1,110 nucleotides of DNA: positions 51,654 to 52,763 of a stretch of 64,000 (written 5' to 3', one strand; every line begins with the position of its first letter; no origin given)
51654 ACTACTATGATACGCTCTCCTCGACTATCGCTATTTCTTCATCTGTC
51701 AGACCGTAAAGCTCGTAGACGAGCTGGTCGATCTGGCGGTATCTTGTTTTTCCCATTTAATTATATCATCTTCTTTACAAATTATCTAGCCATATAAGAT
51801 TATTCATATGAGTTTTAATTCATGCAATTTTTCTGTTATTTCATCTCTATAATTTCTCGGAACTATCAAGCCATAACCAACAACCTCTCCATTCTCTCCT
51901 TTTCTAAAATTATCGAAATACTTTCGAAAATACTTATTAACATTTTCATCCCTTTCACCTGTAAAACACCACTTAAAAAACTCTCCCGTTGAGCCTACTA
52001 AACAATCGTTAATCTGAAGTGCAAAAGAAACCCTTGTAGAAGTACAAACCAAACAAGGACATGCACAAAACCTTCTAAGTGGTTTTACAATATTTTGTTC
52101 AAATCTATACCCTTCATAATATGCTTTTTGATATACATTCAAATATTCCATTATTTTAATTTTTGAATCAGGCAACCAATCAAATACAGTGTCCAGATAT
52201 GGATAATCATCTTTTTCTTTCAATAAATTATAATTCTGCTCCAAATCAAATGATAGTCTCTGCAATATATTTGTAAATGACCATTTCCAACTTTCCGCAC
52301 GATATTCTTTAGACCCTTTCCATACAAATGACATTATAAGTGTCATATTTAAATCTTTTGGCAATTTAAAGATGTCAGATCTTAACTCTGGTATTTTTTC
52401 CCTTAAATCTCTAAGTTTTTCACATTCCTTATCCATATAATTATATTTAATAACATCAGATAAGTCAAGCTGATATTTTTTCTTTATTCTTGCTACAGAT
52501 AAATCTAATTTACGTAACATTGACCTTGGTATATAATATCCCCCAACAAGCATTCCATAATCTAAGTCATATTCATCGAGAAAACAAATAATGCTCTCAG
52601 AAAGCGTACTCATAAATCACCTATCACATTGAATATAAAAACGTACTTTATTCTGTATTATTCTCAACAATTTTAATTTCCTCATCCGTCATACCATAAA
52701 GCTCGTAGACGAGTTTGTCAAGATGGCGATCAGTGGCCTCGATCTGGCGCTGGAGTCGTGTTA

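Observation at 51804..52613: Unknown 269-aa AT-rich gene riding with the RM specificity cassette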

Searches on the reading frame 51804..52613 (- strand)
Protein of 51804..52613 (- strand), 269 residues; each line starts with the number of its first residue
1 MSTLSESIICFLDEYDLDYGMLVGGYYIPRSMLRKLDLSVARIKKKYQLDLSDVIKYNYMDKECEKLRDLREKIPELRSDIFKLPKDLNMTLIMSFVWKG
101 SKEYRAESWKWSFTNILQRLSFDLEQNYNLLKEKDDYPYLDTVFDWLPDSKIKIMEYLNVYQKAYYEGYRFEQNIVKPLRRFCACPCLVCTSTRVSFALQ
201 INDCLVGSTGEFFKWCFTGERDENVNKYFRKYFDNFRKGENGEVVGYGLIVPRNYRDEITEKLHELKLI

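Call 3: search_protein_families(library=pfam, proteins=[window:51804-52613:-], max_evalue=1)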
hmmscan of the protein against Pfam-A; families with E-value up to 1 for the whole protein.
window:51804-52613:- (269 aa): 1 family
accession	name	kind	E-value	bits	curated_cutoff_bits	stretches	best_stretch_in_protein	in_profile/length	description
PF16805.11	Trans_coact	-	0.031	14.5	25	0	3-36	22-53/73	Phage late-transcription coactivator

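Call 4: search_protein_families(library=padloc, proteins=[window:51804-52613:-], max_evalue=1)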
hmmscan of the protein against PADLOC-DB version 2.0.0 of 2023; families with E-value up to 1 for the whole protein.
window:51804-52613:- (269 aa): 0 families

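Call 5: search_protein_families(library=ncbifam, proteins=[window:51804-52613:-], max_evalue=1)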
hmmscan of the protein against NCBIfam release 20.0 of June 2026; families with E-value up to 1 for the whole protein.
window:51804-52613:- (269 aa): 1 family
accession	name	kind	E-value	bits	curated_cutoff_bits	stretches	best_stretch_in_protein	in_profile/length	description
TIGR00634.1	recN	equivalog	0.047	12.6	407.85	1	39-89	312-363/563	DNA repair protein RecN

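Call 6: search_protein_families(library=phrogs, proteins=[window:51804-52613:-], max_evalue=1)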
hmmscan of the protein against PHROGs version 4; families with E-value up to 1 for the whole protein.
window:51804-52613:- (269 aa): 1 family
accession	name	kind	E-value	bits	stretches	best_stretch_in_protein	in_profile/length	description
phrog_254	-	transcription regulation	0.13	13.3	0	3-36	30-61/84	late promoter transcriptional regulator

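Call 7: find_homologous_proteins(query=window:51804-52613:-, max_evalue=0.01)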
Query window:51804-52613:- (269 aa): 7 proteins with E <= 0.01 among 286 candidates.
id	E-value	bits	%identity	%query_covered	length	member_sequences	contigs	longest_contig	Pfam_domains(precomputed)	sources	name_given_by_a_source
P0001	2.9e-181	619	100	100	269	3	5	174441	-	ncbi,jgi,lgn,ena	-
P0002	3.9e-92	327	56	98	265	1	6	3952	-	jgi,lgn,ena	-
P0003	4.9e-62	228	44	100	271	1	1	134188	-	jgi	jgi:hypothetical protein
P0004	1.0e-61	227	43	97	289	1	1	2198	-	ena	-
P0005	2.8e-61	225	41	100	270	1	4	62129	-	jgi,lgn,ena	-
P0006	1.2e-41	161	34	97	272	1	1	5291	-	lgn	-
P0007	3.9e-38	149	44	63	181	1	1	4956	-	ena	-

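Call 8: search_solved_structures(query=window:51804-52613:-, max_evalue=10)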
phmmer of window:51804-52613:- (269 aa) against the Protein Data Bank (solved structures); distinct sequences matched with E-value up to 10: 3.
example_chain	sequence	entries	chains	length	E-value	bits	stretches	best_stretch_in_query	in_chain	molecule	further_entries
6b85_J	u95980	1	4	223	0.46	13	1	30-87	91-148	TMHC4_R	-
8far_A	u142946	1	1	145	1.6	11.3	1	30-88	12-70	I432-1-CC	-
8cus_A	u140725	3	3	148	1.6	11.2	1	30-88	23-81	I432-1(NaCl) Chain A | I432-1(Imd) Chain A | I432-1-X3 Chain A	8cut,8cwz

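Call 10: find_encoding_contigs(protein=P0001, flank=10000, max_places=5)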
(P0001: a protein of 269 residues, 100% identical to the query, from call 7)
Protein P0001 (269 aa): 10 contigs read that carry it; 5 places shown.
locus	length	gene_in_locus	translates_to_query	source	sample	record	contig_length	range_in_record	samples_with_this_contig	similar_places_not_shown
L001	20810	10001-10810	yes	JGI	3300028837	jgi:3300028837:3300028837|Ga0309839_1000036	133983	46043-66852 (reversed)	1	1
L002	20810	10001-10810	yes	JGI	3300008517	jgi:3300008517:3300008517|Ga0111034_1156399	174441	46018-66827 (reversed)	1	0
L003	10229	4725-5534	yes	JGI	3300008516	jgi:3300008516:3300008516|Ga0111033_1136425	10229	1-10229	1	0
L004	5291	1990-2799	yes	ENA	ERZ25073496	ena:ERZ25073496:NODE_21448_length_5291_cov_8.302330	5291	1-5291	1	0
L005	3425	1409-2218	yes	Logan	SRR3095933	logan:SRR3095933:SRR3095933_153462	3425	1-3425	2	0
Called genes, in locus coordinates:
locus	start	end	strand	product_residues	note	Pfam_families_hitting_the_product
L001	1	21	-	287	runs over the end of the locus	-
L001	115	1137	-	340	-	PF00753:Lactamase_B, PF12706:Lactamase_B_2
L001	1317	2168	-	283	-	PF00459:Inositol_P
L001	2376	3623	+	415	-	PF04187:Cofac_haem_bdg, PF00595:PDZ, PF13180:PDZ_2, PF17820:PDZ_6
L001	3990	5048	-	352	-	-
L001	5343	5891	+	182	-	-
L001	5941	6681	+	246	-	PF00583:Acetyltransf_1 (faint)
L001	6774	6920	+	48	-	-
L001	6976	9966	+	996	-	PF04313:HSDR_N (faint), PF02384:N6_Mtase (weak), PF01170:UPF0020 (faint), PF20473:MmeI_Mtase, PF07669:Eco57I, PF12950:TaqI_C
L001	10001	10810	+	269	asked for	-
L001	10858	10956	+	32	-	-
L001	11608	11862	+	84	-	-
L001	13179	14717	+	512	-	-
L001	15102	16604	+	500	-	-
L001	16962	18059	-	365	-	-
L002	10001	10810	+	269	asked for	-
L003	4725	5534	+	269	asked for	-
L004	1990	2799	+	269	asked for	-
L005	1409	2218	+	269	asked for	-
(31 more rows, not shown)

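Call 11: find_encoding_contigs(protein=P0003, flank=10000, max_places=3)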
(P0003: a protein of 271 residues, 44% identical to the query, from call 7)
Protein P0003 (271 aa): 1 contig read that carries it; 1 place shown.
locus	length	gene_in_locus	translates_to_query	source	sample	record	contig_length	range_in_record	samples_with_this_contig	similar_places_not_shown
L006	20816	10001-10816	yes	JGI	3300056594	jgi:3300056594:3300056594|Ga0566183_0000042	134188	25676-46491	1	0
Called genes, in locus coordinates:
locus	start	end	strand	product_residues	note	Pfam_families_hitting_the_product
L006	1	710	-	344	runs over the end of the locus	PF13240:Zn_Ribbon_1 (weak), PF13197:DUF4013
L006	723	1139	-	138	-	PF13279:4HBT_2, PF03061:4HBT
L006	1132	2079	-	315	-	-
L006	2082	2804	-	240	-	PF00702:Hydrolase, PF12710:HAD (weak), PF13419:HAD_2, PF13242:Hydrolase_like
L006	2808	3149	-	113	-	-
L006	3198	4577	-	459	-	-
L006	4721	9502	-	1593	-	PF11974:bMG3 (faint), PF01835:MG2, PF07703:A2M_BRD, PF00207:A2M, PF07678:TED_complement, PF17973:bMG10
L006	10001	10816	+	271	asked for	-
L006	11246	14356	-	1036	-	PF00930:DPPIV_N (faint), PF07676:PD40 (faint), PF26550:Tricorn_2nd, PF26549:Tricorn_N, PF01103:Omp85 (weak)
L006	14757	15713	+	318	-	PF12802:MarR_2 (weak), PF00583:Acetyltransf_1, PF13673:Acetyltransf_10 (weak), PF13508:Acetyltransf_7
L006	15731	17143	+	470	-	PF11918:Peptidase_S41_N, PF03572:Peptidase_S41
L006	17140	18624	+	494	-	PF00144:Beta-lactamase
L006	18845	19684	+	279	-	-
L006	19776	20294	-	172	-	-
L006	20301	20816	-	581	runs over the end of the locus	PF01368:DHH, PF02272:DHHA1, PF17768:RecJ_OB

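Call 12: find_encoding_contigs(protein=P0005, flank=10000, max_places=4)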
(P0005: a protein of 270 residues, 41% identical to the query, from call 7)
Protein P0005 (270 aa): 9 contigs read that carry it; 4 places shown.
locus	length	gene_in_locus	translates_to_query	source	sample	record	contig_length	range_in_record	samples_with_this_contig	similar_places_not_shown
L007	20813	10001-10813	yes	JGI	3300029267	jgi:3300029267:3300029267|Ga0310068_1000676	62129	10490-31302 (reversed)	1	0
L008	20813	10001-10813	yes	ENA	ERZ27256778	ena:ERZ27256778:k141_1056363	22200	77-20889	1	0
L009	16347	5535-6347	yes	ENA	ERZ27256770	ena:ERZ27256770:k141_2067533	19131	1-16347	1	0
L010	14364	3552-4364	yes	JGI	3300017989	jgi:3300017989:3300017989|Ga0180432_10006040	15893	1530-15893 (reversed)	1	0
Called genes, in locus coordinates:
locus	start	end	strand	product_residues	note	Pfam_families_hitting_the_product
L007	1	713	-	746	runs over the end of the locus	PF17764:PriA_3primeBD, PF04851:ResIII, PF00270:DEAD, PF00271:Helicase_C (faint), PF18319:Zn_ribbon_PriA, PF18074:PriA_C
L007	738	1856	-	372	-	PF13439:Glyco_transf_4, PF13579:Glyco_trans_4_4, PF20706:GT4-conflict (weak), PF00534:Glycos_transf_1, PF13692:Glyco_trans_1_4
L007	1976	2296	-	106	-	-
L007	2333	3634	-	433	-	PF09861:Lar_N, PF21113:LarA_C (weak)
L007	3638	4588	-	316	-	PF02826:2-Hacid_dh_C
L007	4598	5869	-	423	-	-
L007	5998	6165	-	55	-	-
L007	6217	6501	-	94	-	PF00293:NUDIX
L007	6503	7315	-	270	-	PF04951:Peptidase_M55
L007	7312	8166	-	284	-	PF04951:Peptidase_M55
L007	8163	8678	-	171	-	PF01467:CTP_transf_like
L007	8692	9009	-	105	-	PF01740:STAS, PF13466:STAS_2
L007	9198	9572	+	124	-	-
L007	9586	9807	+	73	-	-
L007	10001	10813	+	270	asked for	-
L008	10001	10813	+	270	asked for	-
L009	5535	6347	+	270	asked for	-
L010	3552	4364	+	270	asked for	-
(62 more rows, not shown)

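Call 13: find_encoding_contigs(protein=P0002, flank=10000, max_places=4)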
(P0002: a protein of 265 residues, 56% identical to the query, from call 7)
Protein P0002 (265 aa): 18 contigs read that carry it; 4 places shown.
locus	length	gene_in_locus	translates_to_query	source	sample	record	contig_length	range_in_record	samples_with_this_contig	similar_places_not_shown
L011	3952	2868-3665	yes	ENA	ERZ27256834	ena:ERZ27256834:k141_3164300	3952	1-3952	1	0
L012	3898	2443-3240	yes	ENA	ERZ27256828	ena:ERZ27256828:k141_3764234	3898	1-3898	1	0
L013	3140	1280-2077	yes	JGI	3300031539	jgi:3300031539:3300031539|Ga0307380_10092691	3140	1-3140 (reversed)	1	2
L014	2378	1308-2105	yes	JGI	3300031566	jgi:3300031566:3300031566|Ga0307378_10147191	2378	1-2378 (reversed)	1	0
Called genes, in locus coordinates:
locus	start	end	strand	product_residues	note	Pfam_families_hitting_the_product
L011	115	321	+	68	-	PF04014:MazE_antitoxin (weak)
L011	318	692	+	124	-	PF01850:PIN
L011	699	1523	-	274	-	PF12146:Hydrolase_4, PF00561:Abhydrolase_1, PF00975:Thioesterase (weak), PF12697:Abhydrolase_6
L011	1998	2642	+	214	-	-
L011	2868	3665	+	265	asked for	-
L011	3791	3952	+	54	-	?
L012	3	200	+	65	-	?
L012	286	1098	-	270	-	PF00561:Abhydrolase_1, PF00975:Thioesterase (weak), PF12146:Hydrolase_4, PF12697:Abhydrolase_6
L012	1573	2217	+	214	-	-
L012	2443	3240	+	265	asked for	-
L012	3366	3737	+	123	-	-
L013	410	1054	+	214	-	-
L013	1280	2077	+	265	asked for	-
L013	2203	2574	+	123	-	-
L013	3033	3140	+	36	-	?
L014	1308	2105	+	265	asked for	-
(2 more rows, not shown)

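Call 15: find_homologous_proteins(query=A1, max_evalue=0.1)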
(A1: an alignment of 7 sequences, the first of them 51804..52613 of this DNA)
Query A1 (7 sequences) (269 aa, profile of the alignment): 19 proteins with E <= 0.1 among 2812 candidates.
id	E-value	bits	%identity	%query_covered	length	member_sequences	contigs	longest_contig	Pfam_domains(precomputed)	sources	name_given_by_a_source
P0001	9.7e-128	443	100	100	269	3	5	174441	-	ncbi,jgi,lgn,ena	-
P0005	6.3e-127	441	41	100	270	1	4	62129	-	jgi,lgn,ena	-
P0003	1.5e-121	423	44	100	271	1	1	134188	-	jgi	jgi:hypothetical protein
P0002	2.4e-121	422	56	98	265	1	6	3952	-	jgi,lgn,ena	-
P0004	2.0e-114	400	43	97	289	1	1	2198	-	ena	-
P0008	7.9e-112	391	46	97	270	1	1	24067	-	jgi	jgi:hypothetical protein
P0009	1.0e-111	391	44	100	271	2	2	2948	-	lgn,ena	-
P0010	5.5e-110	385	42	100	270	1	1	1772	-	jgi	jgi:hypothetical protein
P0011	1.5e-109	384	41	100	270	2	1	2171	-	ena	-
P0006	8.1e-105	368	34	97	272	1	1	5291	-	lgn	-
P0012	9.0e-102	358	43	92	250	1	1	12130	-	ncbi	-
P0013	1.9e-101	357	43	98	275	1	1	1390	-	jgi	jgi:hypothetical protein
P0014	4.8e-95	336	46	92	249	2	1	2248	-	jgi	-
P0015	8.3e-93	329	39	99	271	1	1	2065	-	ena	-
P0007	1.9e-79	285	44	63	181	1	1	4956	-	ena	-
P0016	4.6e-46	175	33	94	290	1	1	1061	PF12686.13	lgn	-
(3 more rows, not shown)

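Call 17: search_protein_families(library=pfam, alignment_id=A2, max_evalue=10)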
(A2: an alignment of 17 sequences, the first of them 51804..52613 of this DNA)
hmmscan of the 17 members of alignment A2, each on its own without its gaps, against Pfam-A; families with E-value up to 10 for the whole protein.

A. member 1, window:51804-52613:- (269 aa): 1 family
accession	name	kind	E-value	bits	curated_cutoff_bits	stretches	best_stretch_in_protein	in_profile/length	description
PF16805.11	Trans_coact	-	0.031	14.5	25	1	3-36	22-53/73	Phage late-transcription coactivator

B. families by the number of members that match (of 17 scanned): 5 families
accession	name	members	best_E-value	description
PF12686.12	DUF3800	13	1.5e-07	Protein of unknown function (DUF3800)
PF15601.11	Imm70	1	0.0099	Immunity protein 70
PF16805.11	Trans_coact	1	0.031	Phage late-transcription coactivator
PF13963.11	Transpos_assoc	1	0.068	Transposase-associated domain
PF20713.2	DUF6826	1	0.14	Domain of unknown function (DUF6826)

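Call 27: find_encoding_contigs(protein=P0008, flank=10000, max_places=2)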
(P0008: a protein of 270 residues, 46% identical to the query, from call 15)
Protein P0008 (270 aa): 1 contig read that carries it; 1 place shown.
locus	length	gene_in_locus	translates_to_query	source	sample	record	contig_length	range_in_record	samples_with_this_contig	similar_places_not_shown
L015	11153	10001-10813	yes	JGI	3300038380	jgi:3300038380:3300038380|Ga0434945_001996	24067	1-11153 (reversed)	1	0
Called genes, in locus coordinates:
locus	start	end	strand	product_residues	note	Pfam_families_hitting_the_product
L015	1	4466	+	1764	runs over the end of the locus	PF01935:DUF87, PF10412:TrwB_AAD_bind (weak), PF12846:AAA_10 (faint), PF13401:AAA_22 (faint)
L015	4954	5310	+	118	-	-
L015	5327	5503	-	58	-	-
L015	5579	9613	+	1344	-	-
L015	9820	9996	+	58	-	-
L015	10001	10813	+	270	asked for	-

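Call 28: find_encoding_contigs(protein=P0012, flank=10000, max_places=2)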
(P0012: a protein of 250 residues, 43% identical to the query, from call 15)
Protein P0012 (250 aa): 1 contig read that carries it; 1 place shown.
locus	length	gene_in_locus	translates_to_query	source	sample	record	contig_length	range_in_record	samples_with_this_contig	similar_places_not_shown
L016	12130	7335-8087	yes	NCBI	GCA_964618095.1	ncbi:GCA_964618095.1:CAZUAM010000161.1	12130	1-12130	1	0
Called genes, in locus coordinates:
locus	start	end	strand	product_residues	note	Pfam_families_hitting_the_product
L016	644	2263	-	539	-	PF01645:Glu_synthase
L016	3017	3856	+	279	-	PF00175:NAD_binding_1, PF10418:DHODB_Fe-S_bind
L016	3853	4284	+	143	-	-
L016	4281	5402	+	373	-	PF07992:Pyr_redox_2 (weak), PF13738:Pyr_redox_3 (faint), PF01262:AlaDh_PNT_C (faint), PF07992:Pyr_redox_2, PF13450:NAD_binding_8 (faint), PF00070:Pyr_redox (weak)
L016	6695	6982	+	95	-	-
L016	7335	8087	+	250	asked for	-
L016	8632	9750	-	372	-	PF00989:PAS, PF13188:PAS_8, PF08448:PAS_4, PF13426:PAS_9, PF07228:SpoIIE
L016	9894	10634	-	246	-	PF05991:NYN_YacP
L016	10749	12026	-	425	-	PF01979:Amidohydro_1, PF12890:DHOase, PF07969:Amidohydro_3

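Call 30: search_protein_representatives(alignment_id=A1)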
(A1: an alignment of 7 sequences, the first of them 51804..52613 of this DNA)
Query: 7 sequences, 270 profile positions. Proteins with E-value up to 0.001 (for the whole library): 264; up to 1e-10: 123; up to 1e-30: 26. The best 150 are listed.
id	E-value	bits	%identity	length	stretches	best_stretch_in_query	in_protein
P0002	7.7e-122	422.3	-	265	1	4-269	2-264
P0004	6.5e-115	399.6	-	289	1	1-268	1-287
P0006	2.6e-105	368.1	-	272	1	8-269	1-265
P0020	1.2e-86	306.8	-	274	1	1-268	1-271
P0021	5.3e-75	268.7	-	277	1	1-267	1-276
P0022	8.4e-72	258.2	-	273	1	1-268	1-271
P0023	1.1e-67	244.7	-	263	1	8-268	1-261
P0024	5.8e-65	235.7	-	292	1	7-268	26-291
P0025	2.4e-59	217.3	-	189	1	54-218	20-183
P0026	1.4e-58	214.8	-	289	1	6-255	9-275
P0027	1.6e-57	211.3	-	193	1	5-188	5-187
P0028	2.1e-51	191.3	-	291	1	5-267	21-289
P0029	6.2e-48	179.9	-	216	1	7-197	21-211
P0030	1.3e-47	178.8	-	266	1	5-268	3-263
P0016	1.5e-46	175.4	-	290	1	3-268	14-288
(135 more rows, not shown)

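Call 31: predict_structure(alignment_id=A2)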
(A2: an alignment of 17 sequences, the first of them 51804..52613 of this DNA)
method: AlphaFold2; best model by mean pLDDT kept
length: 269 residues; sequences in the alignment: 17
mean_pLDDT: 90.6   pTM: 0.90
mean pLDDT of the five models: 90.6, 90.2, 89.2, 87.6, 86.7
residues with pLDDT >= 90: 181; 70-90: 81; 50-70: 7; < 50: 0
segments of 3 or more residues with pLDDT < 50: none
pLDDT, mean of each block of 10 residues (from residue 1): 81 92 95 96 97 92 90 95 96 94 82 91 90 88 79 83 91 83 87 90 97 94 92 94 94 93 91
secondary structure, 60 per line:
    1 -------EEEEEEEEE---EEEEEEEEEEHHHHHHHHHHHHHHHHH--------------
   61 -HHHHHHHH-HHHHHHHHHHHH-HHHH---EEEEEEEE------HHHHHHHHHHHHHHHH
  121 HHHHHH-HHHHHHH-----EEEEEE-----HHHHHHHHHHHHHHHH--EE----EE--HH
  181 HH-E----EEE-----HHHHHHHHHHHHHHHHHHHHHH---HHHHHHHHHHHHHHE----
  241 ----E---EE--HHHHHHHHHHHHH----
elements in order: E8-16 E20-29 H30-46 H62-69 H71-82 H84-87 E91-98 H105-126 H128-134 E140-145 H151-166 H179-182 E189-191 H197-218 H222-235 H253-265

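Call 34: search_protein_families(library=pfam, alignment_id=A3, max_evalue=0.01)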
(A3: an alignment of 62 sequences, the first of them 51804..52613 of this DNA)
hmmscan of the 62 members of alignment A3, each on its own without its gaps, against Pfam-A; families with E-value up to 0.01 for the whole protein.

A. member 1, window:51804-52613:- (269 aa): 0 families

B. families by the number of members that match (of 62 scanned): 3 families
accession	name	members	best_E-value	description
PF12686.12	DUF3800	44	2.7e-14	Protein of unknown function (DUF3800)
PF18262.7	PhetRS_B1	1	0.0016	Phe-tRNA synthetase beta subunit B1 domain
PF15601.11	Imm70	1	0.0099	Immunity protein 70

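Call 38: fold_search(model_id=the predicted structure, library=pdb)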
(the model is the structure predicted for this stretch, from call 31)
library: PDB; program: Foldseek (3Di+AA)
matches with E <= 10: 328; with E <= 0.001: 1
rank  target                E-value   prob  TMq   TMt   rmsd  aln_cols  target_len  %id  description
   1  1eke_B                4.9e-04  1.00  0.35  0.41  11.2       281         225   12  CRYSTAL STRUCTURE OF CLASS II RIBONUCLEASE H (RNASE HII) WITH MES LIGAND (released 2000-09-13)
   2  2dff                  4.7e-03  0.97  0.36  0.44  12.0       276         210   10  Crystal structure of Tk-RNase HII(1-204)-C (released 2007-03-06)
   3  1io2                  5.3e-03  0.91  0.31  0.37  12.3       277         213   11  Crystal structure of type 2 ribonuclease h from hyperthermophilic archaeon, thermococcus kodakaraensis kod1 (released 2001-04-18)
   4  3p5j_A                7.5e-03  0.91  0.35  0.36  11.9       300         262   11  The structure of the human RNase H2 complex defines key interaction interfaces relevant to enzyme function and human d (released 2010-11-17)
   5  2dfh                  9.5e-03  0.93  0.34  0.40  12.6       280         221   11  Crystal structure of Tk-RNase HII(1-212)-C (released 2007-03-06)
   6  3puf_J                1.1e-02  0.97  0.34  0.33   9.1       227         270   10  Crystal structure of human RNase H2 complex (released 2010-12-22)
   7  2dfe                  1.2e-02  0.89  0.34  0.41  11.2       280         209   12  Crystal structure of Tk-RNase HII(1-200)-C (released 2007-03-06)
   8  3puf_A                1.5e-02  0.89  0.37  0.36  11.8       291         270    9  Crystal structure of human RNase H2 complex (released 2010-12-22)
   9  2d0a                  2.3e-02  0.30  0.23  0.21  13.7       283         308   10  Crystal structure of Bst-RNase HIII (released 2006-07-18)
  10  3puf_M                2.5e-02  0.91  0.33  0.33   9.2       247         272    8  Crystal structure of human RNase H2 complex (released 2010-12-22)
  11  3asm                  3.4e-02  0.54  0.29  0.26  10.7       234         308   10  Crystal structure of Q54A mutant protein of Bst-RNase HIII (released 2011-06-08)
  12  3puf_P                4.5e-02  0.75  0.33  0.34  10.8       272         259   10  Crystal structure of human RNase H2 complex (released 2010-12-22)
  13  3puf_D                5.4e-02  0.72  0.34  0.33  11.6       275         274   10  Crystal structure of human RNase H2 complex (released 2010-12-22)
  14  1uax_A                7.2e-02  0.63  0.32  0.39  11.2       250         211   11  Crystal structure of the ribonuclease H2 from Pyrococcus horikoshii OT3 (released 2004-06-29)
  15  3puf_G                1.0e-01  0.82  0.35  0.36   8.7       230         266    9  Crystal structure of human RNase H2 complex (released 2010-12-22)
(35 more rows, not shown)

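Call 43: find_related_loci(query=A2, collection=genome_contigs, flank=6000)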
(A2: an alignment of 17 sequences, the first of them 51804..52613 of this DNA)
Query A2 (269 aa) in genome_contigs; peptide patterns used: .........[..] (x = any residue, [..] = any of these).
68 stretches matched a pattern; 1 encode a relative of the query (tblastn E <= 1e-3); 1 distinct loci.
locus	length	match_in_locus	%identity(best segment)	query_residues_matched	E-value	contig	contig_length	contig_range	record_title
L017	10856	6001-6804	42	1-268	3e-71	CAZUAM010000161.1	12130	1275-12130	MAG TPA_asm: uncultured Planctomycetaceae bacterium isolate binchicken_co262_366 genome assembly, contig: NODE_5958_leng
